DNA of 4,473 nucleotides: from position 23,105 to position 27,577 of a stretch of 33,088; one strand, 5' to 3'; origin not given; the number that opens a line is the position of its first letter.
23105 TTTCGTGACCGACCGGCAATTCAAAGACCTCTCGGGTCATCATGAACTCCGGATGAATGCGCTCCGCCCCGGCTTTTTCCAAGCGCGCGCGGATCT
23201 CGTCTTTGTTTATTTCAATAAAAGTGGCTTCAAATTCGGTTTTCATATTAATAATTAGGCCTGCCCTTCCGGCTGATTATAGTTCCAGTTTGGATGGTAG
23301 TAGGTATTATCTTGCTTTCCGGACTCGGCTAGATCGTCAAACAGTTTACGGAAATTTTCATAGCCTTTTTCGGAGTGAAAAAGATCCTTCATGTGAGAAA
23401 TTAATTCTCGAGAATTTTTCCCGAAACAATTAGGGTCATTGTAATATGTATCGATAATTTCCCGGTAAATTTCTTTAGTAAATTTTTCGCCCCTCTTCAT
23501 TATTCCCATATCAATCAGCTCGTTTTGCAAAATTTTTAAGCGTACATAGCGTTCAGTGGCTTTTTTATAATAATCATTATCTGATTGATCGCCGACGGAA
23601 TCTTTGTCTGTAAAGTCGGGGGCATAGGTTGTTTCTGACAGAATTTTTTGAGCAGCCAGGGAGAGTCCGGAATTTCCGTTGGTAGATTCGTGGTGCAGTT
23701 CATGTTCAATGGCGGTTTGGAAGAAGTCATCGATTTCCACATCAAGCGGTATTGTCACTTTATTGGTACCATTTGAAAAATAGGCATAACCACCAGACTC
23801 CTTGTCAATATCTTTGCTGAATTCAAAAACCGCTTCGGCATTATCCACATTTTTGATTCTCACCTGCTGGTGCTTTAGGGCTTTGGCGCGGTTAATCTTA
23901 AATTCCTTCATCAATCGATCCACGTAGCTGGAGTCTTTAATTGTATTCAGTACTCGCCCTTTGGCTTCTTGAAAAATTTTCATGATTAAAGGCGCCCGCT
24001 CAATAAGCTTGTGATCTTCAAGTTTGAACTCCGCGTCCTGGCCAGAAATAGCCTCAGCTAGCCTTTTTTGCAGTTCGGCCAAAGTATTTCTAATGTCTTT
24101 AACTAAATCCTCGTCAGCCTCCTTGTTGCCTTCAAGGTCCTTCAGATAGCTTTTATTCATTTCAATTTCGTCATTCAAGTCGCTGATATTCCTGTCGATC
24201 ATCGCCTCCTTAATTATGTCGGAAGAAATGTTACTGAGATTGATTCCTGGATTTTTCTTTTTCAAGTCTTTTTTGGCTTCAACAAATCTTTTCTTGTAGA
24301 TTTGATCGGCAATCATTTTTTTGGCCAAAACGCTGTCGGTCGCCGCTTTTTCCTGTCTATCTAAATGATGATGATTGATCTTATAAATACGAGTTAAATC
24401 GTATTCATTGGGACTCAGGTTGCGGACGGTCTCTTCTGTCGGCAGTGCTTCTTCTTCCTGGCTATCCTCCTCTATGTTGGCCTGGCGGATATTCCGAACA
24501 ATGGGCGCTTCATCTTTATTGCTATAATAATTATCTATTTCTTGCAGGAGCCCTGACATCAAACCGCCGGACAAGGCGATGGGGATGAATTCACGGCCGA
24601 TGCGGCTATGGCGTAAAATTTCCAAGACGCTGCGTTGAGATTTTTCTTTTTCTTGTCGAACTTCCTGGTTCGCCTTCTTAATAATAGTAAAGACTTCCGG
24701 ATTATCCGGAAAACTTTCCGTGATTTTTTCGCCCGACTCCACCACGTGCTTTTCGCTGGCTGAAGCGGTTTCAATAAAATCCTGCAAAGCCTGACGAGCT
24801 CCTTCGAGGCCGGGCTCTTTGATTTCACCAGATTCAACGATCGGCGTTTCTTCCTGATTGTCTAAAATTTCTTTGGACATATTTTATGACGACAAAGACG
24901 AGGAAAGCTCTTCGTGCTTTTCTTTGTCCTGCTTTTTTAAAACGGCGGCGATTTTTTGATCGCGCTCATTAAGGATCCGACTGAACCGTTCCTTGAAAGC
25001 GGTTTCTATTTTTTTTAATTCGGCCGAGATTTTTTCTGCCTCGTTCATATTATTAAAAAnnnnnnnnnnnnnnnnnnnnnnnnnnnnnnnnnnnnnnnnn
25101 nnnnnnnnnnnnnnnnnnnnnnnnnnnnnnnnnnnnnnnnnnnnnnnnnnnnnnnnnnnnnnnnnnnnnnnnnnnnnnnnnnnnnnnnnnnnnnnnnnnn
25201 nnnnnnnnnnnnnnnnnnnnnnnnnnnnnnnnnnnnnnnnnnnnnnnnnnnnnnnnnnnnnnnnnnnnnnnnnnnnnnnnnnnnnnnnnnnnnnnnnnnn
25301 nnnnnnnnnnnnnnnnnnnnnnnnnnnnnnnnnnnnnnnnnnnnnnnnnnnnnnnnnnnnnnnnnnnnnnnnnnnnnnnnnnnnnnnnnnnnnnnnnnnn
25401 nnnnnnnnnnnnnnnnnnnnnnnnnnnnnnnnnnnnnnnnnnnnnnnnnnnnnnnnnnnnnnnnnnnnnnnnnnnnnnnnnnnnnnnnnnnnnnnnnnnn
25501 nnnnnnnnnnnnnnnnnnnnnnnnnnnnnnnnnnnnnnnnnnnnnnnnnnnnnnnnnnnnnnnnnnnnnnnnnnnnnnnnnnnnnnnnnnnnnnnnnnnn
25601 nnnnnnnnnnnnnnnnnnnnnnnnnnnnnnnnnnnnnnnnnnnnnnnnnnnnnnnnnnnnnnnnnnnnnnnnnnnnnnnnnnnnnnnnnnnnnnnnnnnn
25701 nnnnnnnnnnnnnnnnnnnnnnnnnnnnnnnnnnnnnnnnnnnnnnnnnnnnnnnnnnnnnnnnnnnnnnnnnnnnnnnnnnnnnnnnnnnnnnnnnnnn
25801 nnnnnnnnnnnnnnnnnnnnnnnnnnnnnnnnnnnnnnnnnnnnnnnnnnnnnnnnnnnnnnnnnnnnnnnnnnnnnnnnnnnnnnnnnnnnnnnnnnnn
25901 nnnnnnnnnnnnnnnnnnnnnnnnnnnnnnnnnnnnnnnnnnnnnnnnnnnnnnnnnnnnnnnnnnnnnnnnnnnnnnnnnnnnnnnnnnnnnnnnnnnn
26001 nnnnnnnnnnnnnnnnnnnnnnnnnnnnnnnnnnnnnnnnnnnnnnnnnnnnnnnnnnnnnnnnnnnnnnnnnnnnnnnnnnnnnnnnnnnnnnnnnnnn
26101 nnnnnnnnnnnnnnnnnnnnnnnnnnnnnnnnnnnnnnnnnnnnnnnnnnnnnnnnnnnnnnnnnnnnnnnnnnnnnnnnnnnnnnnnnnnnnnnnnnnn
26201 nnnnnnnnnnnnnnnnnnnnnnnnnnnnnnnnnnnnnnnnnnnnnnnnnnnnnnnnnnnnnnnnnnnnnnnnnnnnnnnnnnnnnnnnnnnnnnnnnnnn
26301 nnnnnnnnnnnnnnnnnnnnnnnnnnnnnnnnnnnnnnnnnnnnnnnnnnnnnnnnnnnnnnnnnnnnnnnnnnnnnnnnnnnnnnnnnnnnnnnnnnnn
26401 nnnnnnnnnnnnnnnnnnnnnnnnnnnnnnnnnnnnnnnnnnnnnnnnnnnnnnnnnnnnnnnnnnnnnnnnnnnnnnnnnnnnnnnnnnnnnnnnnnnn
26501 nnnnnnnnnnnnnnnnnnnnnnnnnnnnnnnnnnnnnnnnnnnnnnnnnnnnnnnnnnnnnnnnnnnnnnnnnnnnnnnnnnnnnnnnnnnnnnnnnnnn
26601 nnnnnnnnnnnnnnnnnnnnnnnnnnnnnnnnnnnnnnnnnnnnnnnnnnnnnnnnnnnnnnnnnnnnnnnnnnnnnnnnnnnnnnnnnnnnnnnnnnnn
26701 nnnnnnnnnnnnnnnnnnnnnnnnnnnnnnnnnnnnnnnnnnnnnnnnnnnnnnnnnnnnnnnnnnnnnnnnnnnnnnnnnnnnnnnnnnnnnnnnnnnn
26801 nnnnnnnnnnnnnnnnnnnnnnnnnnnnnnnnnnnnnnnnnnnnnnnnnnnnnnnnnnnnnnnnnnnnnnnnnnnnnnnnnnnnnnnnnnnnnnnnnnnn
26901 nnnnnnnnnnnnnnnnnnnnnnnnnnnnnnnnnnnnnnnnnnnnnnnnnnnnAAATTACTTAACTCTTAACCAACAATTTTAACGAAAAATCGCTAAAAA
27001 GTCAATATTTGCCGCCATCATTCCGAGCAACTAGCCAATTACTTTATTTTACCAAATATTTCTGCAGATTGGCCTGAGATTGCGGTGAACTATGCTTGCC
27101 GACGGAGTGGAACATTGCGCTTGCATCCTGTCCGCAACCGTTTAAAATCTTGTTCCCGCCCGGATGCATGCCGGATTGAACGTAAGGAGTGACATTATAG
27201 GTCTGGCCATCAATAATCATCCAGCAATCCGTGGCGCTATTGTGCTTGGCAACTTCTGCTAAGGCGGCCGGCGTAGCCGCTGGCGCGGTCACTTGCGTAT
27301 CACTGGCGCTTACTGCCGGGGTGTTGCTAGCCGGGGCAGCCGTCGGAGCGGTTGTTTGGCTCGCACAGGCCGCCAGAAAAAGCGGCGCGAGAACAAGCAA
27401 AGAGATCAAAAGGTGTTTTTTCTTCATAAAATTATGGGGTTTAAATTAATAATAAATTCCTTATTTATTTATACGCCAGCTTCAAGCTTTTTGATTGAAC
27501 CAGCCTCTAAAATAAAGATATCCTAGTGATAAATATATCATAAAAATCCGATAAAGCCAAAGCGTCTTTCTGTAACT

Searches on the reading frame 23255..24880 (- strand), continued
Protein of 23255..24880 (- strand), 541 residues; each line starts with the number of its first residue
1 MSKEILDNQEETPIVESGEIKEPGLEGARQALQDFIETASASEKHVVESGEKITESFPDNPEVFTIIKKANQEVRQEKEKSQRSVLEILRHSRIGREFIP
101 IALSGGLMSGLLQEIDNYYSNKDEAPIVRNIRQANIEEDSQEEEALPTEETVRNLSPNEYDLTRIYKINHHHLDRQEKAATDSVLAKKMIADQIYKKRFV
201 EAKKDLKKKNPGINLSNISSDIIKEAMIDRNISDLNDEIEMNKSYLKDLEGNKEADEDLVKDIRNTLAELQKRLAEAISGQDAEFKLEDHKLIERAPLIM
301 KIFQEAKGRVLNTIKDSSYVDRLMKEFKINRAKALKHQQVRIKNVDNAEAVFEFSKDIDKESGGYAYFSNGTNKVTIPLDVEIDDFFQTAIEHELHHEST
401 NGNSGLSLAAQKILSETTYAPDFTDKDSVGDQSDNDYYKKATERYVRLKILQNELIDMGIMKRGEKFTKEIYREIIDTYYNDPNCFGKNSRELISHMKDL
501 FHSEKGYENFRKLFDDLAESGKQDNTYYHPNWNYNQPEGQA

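Call 80: find_encoding_contigs(protein=P0164, flank=6000, max_places=3)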
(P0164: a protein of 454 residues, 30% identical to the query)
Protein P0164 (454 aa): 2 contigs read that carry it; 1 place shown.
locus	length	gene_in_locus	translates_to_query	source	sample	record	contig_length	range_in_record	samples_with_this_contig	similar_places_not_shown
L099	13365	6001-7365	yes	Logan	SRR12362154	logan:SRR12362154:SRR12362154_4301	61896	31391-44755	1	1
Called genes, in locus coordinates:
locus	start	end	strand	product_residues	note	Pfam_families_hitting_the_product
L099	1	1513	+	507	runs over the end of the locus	PF03116:NQR2_RnfD_RnfE (weak), PF00175:NAD_binding_1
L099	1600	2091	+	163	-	-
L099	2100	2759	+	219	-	PF14360:PAP2_C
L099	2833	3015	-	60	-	PF18917:LiaI-LiaF-like_TM1 (weak), PF22570:LiaF-TM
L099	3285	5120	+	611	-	PF00270:DEAD (weak), PF04851:ResIII, PF17757:UvrB_inter, PF27431:UvrB_3rd, PF00271:Helicase_C, PF12344:UvrB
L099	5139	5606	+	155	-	PF00583:Acetyltransf_1, PF13673:Acetyltransf_10, PF13508:Acetyltransf_7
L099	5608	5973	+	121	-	PF01243:PNPOx_N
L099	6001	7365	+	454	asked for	-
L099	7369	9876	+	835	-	PF00005:ABC_tran (faint), PF02463:SMC_N (faint), PF13555:AAA_29 (faint), PF20703:nSTAND1 (faint), PF17760:UvrA_inter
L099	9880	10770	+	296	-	PF00892:EamA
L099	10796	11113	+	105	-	PF01035:DNA_binding_1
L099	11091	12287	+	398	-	PF01541:GIY-YIG, PF27096:UvrC_M, PF08459:UvrC_RNaseH_dom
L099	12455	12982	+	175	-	PF00466:Ribosomal_L10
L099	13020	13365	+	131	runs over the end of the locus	PF16320:Ribosomal_L12_N, PF00542:Ribosomal_L12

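Call 81: find_encoding_contigs(protein=P0218, flank=6000, max_places=3)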
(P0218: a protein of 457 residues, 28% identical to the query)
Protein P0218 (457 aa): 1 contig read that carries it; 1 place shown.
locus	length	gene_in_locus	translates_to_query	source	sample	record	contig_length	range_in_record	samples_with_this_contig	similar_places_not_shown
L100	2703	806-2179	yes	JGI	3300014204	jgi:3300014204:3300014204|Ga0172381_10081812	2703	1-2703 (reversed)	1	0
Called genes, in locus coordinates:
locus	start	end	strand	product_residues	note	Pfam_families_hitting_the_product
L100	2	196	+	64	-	PF12344:UvrB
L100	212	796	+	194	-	PF01928:CYTH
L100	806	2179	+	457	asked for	-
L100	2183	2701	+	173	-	?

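Call 94: find_encoding_contigs(protein=P0176, flank=6000, max_places=3)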
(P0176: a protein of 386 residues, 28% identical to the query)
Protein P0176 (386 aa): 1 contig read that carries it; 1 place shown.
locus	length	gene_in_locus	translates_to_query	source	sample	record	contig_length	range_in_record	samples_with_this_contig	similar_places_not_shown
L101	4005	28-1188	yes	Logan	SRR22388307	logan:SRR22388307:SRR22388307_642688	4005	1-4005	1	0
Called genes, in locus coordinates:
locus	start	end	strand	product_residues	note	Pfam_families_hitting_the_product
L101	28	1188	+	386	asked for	-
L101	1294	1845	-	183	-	-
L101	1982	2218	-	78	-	-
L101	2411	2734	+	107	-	-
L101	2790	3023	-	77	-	-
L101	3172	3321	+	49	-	-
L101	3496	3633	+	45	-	-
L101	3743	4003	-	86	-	?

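Call 95: find_encoding_contigs(protein=P0224, flank=6000, max_places=3)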
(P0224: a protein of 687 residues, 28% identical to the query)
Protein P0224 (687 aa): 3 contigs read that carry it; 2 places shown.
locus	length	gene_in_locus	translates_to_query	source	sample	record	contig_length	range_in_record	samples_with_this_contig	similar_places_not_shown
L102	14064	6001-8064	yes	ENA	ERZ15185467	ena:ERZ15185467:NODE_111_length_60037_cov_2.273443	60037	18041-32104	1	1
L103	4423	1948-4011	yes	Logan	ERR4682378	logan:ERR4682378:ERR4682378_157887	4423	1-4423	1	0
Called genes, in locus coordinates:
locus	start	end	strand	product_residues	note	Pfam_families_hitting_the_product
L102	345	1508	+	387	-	-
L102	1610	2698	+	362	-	PF04389:Peptidase_M28, PF05343:Peptidase_M42 (faint), PF01546:Peptidase_M20, PF07687:M20_dimer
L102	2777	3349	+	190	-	PF01558:POR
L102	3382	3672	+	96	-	PF13237:Fer4_10, PF00037:Fer4 (weak), PF14697:Fer4_21, PF13183:Fer4_8 (weak), PF12838:Fer4_7, PF13187:Fer4_9, PF13484:Fer4_16 (weak), PF00037:Fer4, +5 more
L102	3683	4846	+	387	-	PF01855:POR_N, PF17147:PFOR_II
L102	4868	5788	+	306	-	-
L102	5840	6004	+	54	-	-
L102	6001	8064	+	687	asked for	-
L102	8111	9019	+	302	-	PF02775:TPP_enzyme_C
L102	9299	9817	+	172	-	PF21349:RUBY_RBDX (weak), PF02915:Rubrerythrin (weak)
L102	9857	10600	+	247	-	PF02535:Zip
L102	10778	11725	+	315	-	PF03462:PCRF, PF00472:RF-1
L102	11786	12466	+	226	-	PF02463:SMC_N (faint), PF00005:ABC_tran, PF13304:AAA_21 (faint)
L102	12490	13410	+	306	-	PF18075:FtsX_ECD, PF02687:FtsX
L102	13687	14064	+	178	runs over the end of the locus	PF06725:3D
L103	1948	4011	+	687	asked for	-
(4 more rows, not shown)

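Call 96: find_encoding_contigs(protein=P0145, flank=6000, max_places=3)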
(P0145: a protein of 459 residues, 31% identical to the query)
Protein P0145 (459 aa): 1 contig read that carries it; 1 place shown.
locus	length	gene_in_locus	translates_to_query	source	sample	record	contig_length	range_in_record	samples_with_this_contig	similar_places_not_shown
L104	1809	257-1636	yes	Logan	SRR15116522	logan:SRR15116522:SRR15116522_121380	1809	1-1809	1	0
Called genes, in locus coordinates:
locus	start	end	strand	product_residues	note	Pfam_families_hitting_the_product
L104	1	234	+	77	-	?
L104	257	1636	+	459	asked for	-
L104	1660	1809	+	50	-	?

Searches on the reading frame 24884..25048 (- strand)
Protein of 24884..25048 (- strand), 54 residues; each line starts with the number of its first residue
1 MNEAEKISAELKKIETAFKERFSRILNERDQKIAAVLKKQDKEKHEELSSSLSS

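Call 5: search_protein_families(library=pfam, proteins=[window:24884-25048:-], max_evalue=0.1)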
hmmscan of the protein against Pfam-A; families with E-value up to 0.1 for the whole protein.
window:24884-25048:- (54 aa): 2 families
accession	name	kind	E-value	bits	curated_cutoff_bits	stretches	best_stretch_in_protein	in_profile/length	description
PF03937.21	Sdh5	-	0.015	15.7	27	1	9-46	25-63/76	Flavinator of succinate dehydrogenase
PF11348.13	DUF3150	-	0.039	13.7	24.9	1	2-41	81-120/257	Protein of unknown function (DUF3150)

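Call 6: search_protein_families(library=ncbifam, proteins=[window:24884-25048:-], max_evalue=0.1)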
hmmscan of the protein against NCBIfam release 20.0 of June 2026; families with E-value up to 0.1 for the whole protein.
window:24884-25048:- (54 aa): 1 family
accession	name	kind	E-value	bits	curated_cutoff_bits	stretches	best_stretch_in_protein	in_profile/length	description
NF051457.1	acryl_TF_AcuR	equivalog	0.09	12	247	1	8-45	121-158/204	acrylate utilization transcriptional regulator AcuR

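Call 69: search_protein_families(library=padloc, proteins=[window:24884-25048:-], max_evalue=0.01)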
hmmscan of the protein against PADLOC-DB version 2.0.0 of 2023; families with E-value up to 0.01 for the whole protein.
window:24884-25048:- (54 aa): 1 family
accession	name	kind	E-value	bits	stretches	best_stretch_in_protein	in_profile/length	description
PDLC00635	ZorA2|ZorA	-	0.0047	14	1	4-44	465-505/505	MotA/ExbB/TolQ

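Call 70: search_protein_families(library=phrogs, proteins=[window:24884-25048:-], max_evalue=0.01)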
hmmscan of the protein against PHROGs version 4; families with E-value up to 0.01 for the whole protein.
window:24884-25048:- (54 aa): 0 families

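Call 90: search_protein_families(library=pfam, alignment_id=A6, max_evalue=10)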
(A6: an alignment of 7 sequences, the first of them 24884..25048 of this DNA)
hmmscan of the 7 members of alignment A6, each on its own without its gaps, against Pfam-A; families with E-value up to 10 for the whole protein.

A. member 1, window:24884-25048:- (54 aa): 6 families
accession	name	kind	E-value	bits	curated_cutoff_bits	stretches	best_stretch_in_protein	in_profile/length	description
PF03937.21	Sdh5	-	0.015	15.7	27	1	9-46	25-63/76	Flavinator of succinate dehydrogenase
PF11348.13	DUF3150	-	0.039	13.7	24.9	1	2-41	81-120/257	Protein of unknown function (DUF3150)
PF22308.1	DUF6969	-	0.14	12.2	27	1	6-44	148-186/201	Domain of unknown function (DUF6969)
PF05379.17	Peptidase_C23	-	0.15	12.7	25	1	20-45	7-32/88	Carlavirus endopeptidase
PF17522.7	DUF5446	-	0.15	12.6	26.2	1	7-50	17-59/72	Family of unknown function (DUF5446)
PF20527.3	DUF6742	-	0.21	11.6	27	1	32-47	23-38/43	Domain of unknown function (DUF6742)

B. families by the number of members that match (of 7 scanned): 25 families
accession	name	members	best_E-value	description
PF11348.13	DUF3150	3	0.016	Protein of unknown function (DUF3150)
PF22308.1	DUF6969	2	0.11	Domain of unknown function (DUF6969)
PF12010.13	DUF3502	1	0.00014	Domain of unknown function (DUF3502)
PF05082.18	Rop-like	1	0.0063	Rop-like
PF03937.21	Sdh5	1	0.015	Flavinator of succinate dehydrogenase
PF13942.11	Lipoprotein_20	1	0.039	YfhG lipoprotein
PF10482.14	CtIP_N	1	0.045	Tumour-suppressor protein CtIP N-terminal domain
PF17908.6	APAF1_C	1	0.064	APAF-1 helical domain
PF25655.1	Phi6_P8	1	0.069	Phi6 bacteriophage P8 capsid protein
PF23054.1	UBA_N4BP1_C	1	0.084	N4BP1, C-terminal UBA domain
PF09951.15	Imm33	1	0.094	Immunity protein Imm33 domain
PF14163.11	SieB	1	0.13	Super-infection exclusion protein B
PF05379.17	Peptidase_C23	1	0.15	Carlavirus endopeptidase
PF17522.7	DUF5446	1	0.15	Family of unknown function (DUF5446)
PF17470.7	Gp45_2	1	0.15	Phage gene product 45.2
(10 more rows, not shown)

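Call 91: search_solved_structures(query=A6, max_evalue=10)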
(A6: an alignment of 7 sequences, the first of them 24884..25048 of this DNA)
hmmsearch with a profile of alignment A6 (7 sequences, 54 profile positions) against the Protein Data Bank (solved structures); distinct sequences matched with E-value up to 10: 29.
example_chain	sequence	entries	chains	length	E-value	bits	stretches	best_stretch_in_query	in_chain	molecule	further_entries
1i1g_A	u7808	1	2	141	0.023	17.7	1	27-52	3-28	TRANSCRIPTIONAL REGULATOR LRPA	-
9kme_A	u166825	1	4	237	0.2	14.6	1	4-31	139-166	soluble bacteriorhodopsin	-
11kp_B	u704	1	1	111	0.42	13.6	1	3-51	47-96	Double-strand telomeric DNA-binding proteins 1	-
2bnx_A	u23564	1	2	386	0.47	13.5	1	9-30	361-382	DIAPHANOUS PROTEIN HOMOLOG 1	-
2omw_B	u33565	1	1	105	0.6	13.1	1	16-35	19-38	Epithelial-cadherin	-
1suh_A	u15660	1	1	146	1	12.4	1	16-35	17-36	EPITHELIAL CADHERIN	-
4h7r_A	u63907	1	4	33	1.1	12.4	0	3-17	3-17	CC-Hex-II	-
4j7j_A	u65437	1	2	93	1.1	12.3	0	1-20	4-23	secreted protein EsxB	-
3do9_A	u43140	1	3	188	1.1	12.3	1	31-53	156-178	UPF0302 protein BA_1542/GBAA1542/BAS1430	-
4j41_A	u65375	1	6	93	1.1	12.3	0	1-20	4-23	secreted protein EsxB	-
4j42_A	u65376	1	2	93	1.1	12.3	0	1-20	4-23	secreted protein EsxB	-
4j10_A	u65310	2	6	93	1.1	12.3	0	1-20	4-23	SECRETED PROTEIN ESXB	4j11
4j7k_A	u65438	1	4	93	1.1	12.3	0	1-20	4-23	secreted protein EsxB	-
3lnf_A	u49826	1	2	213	1.3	12.1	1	17-35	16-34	Cadherin-1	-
3lne_A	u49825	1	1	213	1.3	12.1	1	17-35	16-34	Cadherin-1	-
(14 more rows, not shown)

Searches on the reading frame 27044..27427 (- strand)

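Call 5: search_protein_families(library=pfam, proteins=[window:27044-27427:-], max_evalue=0.1)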
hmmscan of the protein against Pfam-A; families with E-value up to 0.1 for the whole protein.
window:27044-27427:- (127 aa): 2 families
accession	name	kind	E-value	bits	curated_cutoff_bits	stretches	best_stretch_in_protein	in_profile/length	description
PF00173.33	Cyt-b5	-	7.8e-17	61.5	23.7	1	56-126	2-70/74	Cytochrome b5-like Heme/Steroid binding domain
PF21827.1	New_glue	-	0.07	13.3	31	1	1-52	1-50/94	New glue protein family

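Call 6: search_protein_families(library=ncbifam, proteins=[window:27044-27427:-], max_evalue=0.1)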
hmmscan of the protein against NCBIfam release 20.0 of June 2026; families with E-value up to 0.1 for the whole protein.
window:27044-27427:- (127 aa): 8 families
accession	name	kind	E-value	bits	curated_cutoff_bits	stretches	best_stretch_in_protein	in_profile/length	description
NF040883.1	amid_act_ActS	equivalog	0.00069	18.9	375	1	5-81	4-80/242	amidase activator ActS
NF041057.1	Rcas_1661_fam_Se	equivalog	0.0016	18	190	1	11-91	2-80/247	Rcas_1661 family thioredoxin-like (seleno)lipoprotein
NF010139.1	PRK13614.1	equivalog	0.0023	16.4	802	1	2-67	4-66/572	lipoprotein LpqB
NF050142.1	PG1828_fam_lipo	equivalog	0.0075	17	50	1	4-52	2-47/59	PG1828 family lipoprotein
NF050047.1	blaELC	exception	0.02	13.8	840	1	8-68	9-71/434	ELC family class C beta-lactamase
TIGR02722.1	lp_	equivalog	0.024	14.7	110.55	1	6-50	4-48/189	penicillin-binding protein activator LpoB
NF040528.1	SP_0198_lipo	equivalog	0.048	13.6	100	1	4-62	2-56/144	SP_0198 family lipoprotein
NF045774.1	cytochro_C551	exception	0.064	13.2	118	0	1-42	1-40/110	cytochrome c551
